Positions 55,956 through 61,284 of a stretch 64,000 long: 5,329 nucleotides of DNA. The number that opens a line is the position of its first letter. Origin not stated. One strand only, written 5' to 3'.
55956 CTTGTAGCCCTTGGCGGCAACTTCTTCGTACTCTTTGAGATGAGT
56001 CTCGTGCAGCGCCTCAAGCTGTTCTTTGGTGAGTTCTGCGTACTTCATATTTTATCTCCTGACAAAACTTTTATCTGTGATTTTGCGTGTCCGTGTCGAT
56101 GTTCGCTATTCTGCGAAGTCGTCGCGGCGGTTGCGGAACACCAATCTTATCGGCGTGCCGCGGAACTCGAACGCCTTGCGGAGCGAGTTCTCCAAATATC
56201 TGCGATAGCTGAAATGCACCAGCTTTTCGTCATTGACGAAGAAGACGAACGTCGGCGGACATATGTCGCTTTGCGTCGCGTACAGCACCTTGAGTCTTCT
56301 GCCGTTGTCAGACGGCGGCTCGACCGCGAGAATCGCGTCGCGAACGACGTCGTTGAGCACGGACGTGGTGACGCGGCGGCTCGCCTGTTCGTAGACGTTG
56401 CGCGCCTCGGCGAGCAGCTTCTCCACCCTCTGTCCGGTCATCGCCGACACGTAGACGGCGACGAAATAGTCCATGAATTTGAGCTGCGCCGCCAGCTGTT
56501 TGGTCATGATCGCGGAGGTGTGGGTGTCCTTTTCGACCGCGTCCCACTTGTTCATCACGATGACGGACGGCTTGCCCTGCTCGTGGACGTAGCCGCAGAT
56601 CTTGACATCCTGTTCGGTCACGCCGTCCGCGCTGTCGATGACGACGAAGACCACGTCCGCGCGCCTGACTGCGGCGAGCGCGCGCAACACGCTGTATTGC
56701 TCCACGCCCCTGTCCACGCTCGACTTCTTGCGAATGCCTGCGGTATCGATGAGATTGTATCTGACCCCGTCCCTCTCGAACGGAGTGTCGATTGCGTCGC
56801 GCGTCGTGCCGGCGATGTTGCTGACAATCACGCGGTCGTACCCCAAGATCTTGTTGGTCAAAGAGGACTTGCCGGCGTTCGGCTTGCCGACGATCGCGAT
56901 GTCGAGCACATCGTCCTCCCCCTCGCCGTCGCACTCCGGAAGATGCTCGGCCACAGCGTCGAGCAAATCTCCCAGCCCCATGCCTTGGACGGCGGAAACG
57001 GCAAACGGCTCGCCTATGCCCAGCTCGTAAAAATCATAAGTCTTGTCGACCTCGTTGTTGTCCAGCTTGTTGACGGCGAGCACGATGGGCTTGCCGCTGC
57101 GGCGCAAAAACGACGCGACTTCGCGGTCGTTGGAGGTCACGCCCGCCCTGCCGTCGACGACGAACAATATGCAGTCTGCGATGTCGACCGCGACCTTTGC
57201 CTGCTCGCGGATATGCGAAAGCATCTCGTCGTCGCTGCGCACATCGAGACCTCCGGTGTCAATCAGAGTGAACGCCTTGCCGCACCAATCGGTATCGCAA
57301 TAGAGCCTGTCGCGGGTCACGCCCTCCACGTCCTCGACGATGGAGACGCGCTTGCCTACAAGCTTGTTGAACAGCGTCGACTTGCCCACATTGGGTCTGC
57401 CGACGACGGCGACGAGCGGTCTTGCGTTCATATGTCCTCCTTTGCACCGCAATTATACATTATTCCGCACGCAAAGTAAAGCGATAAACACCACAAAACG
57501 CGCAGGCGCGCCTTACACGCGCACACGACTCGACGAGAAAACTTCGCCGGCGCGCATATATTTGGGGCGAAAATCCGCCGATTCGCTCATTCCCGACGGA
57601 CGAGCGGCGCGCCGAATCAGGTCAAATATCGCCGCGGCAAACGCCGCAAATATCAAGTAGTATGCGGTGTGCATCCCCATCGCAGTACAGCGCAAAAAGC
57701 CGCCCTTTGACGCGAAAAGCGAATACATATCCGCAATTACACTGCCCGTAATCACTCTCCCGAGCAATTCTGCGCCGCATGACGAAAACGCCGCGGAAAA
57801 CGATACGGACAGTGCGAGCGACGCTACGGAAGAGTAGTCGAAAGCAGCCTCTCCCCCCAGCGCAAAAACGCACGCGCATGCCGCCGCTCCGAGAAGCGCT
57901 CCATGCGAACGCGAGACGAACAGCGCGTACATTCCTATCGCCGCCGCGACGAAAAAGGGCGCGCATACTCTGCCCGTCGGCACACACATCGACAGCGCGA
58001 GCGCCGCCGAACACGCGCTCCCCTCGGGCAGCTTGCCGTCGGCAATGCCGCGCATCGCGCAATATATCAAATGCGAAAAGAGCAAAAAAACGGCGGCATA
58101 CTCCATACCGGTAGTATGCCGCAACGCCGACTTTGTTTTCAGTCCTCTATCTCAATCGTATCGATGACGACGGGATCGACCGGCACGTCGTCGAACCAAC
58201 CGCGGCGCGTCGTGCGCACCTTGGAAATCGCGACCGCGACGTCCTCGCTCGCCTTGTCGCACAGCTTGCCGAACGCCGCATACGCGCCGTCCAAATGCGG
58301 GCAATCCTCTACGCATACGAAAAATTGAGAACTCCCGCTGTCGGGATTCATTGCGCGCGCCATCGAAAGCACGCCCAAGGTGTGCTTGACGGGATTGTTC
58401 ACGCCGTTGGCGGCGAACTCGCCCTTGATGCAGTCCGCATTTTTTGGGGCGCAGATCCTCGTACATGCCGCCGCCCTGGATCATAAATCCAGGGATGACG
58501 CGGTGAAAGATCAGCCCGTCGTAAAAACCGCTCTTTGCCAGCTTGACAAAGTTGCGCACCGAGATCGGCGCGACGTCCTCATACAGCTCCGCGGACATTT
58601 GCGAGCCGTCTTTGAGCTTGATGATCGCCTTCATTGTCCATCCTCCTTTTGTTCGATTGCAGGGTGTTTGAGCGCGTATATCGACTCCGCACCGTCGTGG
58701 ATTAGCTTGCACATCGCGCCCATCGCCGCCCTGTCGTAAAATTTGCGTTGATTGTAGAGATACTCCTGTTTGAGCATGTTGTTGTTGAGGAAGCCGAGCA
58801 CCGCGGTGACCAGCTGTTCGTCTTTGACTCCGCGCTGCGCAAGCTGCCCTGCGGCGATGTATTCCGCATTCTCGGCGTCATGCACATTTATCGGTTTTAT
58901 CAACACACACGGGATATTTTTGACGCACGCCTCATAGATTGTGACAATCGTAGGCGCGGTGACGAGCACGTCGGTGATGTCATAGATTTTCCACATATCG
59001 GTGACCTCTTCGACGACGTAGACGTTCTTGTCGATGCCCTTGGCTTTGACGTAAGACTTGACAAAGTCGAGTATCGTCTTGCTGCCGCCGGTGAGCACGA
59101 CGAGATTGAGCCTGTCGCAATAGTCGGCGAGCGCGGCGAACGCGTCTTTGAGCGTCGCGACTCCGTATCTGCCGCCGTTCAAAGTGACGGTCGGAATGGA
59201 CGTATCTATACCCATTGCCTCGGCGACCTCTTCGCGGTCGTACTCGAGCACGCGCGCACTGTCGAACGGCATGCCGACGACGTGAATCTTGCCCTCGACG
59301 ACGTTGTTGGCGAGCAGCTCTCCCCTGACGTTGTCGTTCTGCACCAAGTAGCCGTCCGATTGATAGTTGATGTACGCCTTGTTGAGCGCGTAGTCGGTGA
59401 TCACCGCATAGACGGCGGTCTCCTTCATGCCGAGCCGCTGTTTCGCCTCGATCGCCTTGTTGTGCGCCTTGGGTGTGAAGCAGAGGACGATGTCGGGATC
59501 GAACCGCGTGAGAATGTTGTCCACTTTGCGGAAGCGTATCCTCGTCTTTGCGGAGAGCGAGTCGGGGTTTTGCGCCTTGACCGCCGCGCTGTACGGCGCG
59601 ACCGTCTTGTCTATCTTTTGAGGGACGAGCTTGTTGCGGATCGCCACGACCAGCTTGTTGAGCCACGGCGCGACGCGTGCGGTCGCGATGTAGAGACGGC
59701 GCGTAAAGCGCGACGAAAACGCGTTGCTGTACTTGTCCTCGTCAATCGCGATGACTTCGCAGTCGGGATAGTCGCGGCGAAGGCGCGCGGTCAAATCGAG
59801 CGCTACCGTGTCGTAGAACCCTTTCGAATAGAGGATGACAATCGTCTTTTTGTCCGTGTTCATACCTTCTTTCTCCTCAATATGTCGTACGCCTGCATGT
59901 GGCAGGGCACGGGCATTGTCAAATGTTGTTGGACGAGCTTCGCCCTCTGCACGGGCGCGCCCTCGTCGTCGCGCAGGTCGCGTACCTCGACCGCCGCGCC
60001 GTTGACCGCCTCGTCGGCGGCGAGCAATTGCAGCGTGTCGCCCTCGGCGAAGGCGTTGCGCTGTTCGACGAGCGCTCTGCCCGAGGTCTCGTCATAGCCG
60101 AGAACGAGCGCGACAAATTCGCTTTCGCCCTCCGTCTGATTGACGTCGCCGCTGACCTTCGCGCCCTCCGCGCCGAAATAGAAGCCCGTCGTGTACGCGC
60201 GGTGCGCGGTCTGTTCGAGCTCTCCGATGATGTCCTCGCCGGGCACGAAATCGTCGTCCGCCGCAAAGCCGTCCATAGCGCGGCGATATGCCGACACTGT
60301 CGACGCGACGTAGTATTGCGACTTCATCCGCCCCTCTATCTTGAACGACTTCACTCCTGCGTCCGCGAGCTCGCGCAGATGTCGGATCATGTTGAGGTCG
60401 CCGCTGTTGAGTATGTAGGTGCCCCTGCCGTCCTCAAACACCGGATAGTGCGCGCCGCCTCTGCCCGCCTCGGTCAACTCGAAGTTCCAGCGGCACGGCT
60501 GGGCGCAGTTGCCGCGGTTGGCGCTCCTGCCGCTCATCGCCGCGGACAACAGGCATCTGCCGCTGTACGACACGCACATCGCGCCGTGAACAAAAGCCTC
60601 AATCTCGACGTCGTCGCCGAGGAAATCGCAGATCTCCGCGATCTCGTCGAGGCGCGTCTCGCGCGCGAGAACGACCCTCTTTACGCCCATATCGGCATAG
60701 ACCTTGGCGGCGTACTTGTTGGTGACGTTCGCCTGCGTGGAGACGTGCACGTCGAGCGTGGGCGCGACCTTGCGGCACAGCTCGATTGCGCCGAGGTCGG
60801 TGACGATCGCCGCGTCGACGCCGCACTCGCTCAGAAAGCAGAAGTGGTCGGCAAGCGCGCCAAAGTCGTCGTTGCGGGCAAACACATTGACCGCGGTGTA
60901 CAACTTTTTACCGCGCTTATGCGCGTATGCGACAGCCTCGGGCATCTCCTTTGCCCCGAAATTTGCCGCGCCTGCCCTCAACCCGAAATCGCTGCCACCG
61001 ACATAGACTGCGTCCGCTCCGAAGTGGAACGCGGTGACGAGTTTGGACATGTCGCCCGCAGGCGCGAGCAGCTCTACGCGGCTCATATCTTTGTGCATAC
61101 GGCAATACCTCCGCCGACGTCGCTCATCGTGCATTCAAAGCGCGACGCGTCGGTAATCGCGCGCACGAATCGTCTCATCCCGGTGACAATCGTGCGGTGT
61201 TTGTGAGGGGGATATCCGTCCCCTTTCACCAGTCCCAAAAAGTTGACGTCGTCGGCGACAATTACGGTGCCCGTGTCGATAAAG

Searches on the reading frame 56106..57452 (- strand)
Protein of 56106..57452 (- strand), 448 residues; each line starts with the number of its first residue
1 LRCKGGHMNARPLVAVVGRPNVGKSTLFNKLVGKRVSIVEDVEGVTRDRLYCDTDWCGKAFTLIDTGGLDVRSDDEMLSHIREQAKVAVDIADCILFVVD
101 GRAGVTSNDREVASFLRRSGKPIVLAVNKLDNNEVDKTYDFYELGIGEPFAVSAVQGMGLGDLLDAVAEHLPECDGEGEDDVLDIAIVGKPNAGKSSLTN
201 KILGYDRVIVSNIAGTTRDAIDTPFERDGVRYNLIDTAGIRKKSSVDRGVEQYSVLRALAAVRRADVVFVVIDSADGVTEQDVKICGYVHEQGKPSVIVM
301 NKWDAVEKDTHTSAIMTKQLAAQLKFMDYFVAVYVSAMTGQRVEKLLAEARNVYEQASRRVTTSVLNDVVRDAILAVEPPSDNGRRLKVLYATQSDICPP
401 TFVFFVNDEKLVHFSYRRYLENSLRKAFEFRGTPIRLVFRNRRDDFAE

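Call 77: search_protein_families(library=pfam, proteins=[window:56106-57452:-], max_evalue=0.00001)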
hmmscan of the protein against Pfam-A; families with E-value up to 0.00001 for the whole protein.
window:56106-57452:- (448 aa): 8 families
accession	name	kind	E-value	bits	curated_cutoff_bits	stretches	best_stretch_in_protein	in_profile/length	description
PF01926.29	MMR_HSR1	-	1.3e-58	196.5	21.9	2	14-129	2-113/113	50S ribosome-binding GTPase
PF14714.11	KH_dom-like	-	2.3e-34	118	27.3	1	360-440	1-81/81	KH-domain-like of EngA bacterial GTPase enzymes, C-terminal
PF02421.24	FeoB_N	-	7.2e-28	97.5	27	2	184-348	2-154/156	Ferrous iron transport protein B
PF00009.33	GTP_EFTU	-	5.7e-26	91.7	26.5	2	182-351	3-183/188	Elongation factor Tu GTP binding domain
PF00350.29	Dynamin_N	-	1.2e-15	58.4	27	0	14-41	1-28/168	Dynamin family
PF04548.22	AIG1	-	5.3e-14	52.5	27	1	15-118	4-109/212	AIG1 family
PF03193.22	RsgA_GTPase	-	8.6e-10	39.1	30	0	13-43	108-138/174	RsgA GTPase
PF09547.16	SpoIVA_ATPase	-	3.2e-06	27.1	26.6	0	13-111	19-115/237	Stage IV sporulation protein A, ATPase domain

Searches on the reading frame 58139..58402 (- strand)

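Call 77: search_protein_families(library=pfam, proteins=[window:58139-58402:-], max_evalue=0.00001)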
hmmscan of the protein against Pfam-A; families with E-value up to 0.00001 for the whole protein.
window:58139-58402:- (87 aa): 1 family
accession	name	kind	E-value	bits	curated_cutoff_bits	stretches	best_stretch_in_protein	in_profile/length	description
PF00160.26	Pro_isomerase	-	3.6e-17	63.5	21.7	1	4-84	83-158/159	Cyclophilin type peptidyl-prolyl cis-trans isomerase/CLD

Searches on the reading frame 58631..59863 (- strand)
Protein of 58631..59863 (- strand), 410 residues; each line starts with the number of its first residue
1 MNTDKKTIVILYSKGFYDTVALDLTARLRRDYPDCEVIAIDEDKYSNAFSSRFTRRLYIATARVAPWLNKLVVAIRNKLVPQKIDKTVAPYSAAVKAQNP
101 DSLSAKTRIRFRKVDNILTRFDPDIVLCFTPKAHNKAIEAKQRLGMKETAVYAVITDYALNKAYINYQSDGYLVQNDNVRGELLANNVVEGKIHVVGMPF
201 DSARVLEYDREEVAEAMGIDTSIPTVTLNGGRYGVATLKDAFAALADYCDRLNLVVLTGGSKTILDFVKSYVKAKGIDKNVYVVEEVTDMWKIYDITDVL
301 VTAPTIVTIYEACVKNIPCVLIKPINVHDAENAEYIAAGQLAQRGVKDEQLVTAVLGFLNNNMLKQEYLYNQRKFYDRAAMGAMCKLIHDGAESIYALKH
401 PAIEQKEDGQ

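Call 77: search_protein_families(library=pfam, proteins=[window:58631-59863:-], max_evalue=0.00001)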
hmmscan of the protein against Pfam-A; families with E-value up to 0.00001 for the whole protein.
window:58631-59863:- (410 aa): 1 family
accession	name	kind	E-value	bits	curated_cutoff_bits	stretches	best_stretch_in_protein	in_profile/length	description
PF06925.17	MGDG_synth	-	7.5e-15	55.9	25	1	28-199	12-168/169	Monogalactosyldiacylglycerol (MGDG) synthase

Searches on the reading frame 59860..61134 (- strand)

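Call 77: search_protein_families(library=pfam, proteins=[window:59860-61134:-], max_evalue=0.00001)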
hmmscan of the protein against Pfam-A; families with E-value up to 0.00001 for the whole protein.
window:59860-61134:- (424 aa): 2 families
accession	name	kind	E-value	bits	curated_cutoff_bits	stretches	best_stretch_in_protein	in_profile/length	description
PF01136.24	Peptidase_U32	-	9.7e-90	300.4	22.4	1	94-323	4-231/233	Peptidase family U32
PF16325.11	Peptidase_U32_C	-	7.7e-17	61.7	28.2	1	338-420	3-83/83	Peptidase family U32 C-terminal domain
